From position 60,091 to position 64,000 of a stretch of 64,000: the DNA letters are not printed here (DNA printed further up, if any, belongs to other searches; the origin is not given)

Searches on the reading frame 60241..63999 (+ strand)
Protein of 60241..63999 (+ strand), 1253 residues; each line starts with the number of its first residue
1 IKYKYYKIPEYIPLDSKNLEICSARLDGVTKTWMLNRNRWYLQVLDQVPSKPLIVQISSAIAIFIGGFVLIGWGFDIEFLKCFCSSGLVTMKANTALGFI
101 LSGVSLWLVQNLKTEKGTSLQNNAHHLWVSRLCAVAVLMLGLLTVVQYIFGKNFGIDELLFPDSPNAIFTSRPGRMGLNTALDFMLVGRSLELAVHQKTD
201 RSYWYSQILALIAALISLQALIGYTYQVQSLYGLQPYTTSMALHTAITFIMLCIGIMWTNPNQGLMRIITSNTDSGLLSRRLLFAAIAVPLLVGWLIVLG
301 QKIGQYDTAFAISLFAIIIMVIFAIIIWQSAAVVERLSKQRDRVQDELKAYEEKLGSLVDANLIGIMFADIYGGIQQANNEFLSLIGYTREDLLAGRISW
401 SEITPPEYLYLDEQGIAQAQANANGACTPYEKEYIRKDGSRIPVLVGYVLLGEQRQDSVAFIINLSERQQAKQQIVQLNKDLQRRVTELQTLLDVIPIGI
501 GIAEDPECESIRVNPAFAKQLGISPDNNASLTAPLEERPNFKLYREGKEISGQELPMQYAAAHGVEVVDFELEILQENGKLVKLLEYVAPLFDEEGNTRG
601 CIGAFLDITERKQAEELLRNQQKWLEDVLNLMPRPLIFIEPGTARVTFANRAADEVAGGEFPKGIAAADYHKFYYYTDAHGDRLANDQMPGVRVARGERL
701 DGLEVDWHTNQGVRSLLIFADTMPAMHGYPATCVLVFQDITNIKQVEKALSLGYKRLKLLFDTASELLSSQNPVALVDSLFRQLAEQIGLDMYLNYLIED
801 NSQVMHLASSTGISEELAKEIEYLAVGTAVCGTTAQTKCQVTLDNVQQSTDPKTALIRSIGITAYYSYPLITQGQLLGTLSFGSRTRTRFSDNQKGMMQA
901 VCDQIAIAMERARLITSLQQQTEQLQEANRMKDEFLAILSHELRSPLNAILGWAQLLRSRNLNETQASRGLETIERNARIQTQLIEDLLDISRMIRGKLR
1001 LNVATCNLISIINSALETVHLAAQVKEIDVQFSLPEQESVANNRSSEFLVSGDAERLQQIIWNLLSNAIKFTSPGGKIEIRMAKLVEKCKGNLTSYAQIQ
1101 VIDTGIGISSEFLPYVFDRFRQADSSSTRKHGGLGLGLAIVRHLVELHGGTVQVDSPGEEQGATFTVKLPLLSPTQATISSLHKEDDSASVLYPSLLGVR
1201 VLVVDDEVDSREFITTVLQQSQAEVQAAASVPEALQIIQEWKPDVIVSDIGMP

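Call 100: search_protein_families(library=pfam, proteins=[window:60241-63999:+], max_evalue=0.001)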
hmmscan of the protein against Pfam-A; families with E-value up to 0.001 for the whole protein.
window:60241-63999:+ (1253 aa): 11 families
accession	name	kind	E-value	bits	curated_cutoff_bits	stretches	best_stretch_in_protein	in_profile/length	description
PF02518.31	HATPase_c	-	4e-30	105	26.4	1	1052-1171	1-109/111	Histidine kinase-, DNA gyrase B-, and HSP90-like ATPase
PF00512.31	HisKA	-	3e-15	56.4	26.9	1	931-994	1-63/66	His Kinase A (phospho-acceptor) domain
PF13426.13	PAS_9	-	5.2e-15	56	27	2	366-462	4-95/103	PAS domain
PF13185.12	GAF_2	-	7.4e-14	52.6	28.6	1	773-910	4-136/136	GAF domain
PF01590.32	GAF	-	6.9e-13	49.7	22.4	1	775-909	4-133/133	GAF domain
PF13188.13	PAS_8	-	2.7e-10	40.2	21.8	0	354-403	2-50/65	PAS domain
PF00072.30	Response_reg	-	7.2e-10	39.5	30.2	1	1201-1253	1-53/111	Response regulator receiver domain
PF08448.16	PAS_4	-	9.1e-10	39.2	23.1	1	493-613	1-110/110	PAS fold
PF08447.18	PAS_3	-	8.5e-08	32.8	25.6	1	378-451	4-75/89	PAS fold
PF13492.12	GAF_3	-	2.6e-06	28.3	27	1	776-911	5-129/129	GAF domain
PF00989.32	PAS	-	8.9e-05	22.9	22.6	0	363-453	11-98/113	PAS fold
